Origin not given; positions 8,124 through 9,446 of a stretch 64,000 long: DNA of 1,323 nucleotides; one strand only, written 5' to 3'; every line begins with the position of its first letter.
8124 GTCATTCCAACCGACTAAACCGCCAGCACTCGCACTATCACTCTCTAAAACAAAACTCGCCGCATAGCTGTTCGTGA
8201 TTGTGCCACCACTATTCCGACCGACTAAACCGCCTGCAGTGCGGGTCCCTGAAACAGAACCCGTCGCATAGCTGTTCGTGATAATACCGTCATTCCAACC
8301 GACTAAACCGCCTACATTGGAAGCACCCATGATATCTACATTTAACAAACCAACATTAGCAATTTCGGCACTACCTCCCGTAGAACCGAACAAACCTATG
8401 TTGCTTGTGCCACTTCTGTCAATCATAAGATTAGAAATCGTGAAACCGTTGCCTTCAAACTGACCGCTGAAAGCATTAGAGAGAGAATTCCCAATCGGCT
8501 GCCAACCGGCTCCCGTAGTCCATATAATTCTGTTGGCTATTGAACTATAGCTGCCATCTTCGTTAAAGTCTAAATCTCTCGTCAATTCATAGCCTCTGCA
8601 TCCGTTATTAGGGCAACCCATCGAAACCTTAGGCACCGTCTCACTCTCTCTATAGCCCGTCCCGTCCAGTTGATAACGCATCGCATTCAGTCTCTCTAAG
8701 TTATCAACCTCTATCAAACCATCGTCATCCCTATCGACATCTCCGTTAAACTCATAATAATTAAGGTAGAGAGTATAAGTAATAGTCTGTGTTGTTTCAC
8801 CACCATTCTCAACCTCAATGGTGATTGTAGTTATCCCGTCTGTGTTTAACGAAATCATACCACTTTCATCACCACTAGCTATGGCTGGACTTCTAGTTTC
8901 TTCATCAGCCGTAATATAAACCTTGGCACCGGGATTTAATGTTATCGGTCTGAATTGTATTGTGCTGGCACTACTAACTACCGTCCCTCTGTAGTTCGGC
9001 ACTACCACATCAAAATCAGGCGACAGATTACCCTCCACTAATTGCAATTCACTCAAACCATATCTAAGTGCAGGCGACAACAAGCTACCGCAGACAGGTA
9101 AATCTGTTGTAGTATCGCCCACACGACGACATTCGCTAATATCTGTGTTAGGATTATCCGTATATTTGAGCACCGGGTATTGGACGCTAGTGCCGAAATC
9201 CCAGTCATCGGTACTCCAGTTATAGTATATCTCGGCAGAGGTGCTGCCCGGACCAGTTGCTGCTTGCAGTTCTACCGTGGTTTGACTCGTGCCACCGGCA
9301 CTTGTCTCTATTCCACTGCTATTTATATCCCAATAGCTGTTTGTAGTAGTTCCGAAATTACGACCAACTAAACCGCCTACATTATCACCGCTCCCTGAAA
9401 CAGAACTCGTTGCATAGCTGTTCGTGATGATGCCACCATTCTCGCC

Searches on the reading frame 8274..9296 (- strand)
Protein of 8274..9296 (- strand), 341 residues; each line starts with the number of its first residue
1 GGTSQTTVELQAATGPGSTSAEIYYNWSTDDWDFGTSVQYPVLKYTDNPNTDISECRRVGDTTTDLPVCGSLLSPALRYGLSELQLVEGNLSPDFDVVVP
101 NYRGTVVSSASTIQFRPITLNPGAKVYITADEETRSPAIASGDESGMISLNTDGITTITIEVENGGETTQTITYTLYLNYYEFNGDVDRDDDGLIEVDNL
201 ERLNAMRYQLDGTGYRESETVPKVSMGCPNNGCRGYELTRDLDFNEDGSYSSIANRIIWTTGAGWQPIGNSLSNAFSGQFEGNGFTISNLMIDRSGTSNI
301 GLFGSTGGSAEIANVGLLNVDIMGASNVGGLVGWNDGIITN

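Call 46: search_protein_representatives(protein=window:8274-9296:-)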
Query: 341 residues. Proteins with E-value up to 0.001 (for the whole library): 22469; up to 1e-10: 7695; up to 1e-30: 1258. The best 150 are listed.
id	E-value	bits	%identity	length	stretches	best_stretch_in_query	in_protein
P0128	0.0e+00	2376.9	78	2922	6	1-341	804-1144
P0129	0.0e+00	1988.8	43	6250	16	1-335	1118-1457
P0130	0.0e+00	1678.4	56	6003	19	185-339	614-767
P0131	0.0e+00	1640.2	43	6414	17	2-326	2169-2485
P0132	0.0e+00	1626.4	55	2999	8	1-341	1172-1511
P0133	0.0e+00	1611.8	53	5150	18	185-341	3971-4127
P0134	0.0e+00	1544.4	48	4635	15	1-341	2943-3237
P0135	0.0e+00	1473.2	43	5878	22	2-341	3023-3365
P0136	0.0e+00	1436.3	45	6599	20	186-340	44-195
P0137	0.0e+00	1370.1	48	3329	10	2-341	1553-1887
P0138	0.0e+00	1296.0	43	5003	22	18-341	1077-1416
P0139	0.0e+00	1288.2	49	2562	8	1-341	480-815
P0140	0.0e+00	1270.0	42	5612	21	186-338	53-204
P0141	0.0e+00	1256.5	41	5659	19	1-329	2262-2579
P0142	0.0e+00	1242.5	71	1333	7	2-341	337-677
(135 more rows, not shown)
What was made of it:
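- On Secreted GLUG-repeat giant protein family ('adhesin' in the finding): There are 22,469 homologous representatives, many above 2,000 aa (call 46).
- The family has 22,469 representatives, many of 2,000-7,800 aa with up to 24 matched stretches per protein (call 46).
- Tried and rejected: Long intact homologues came from search_protein_representatives instead (call 46).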
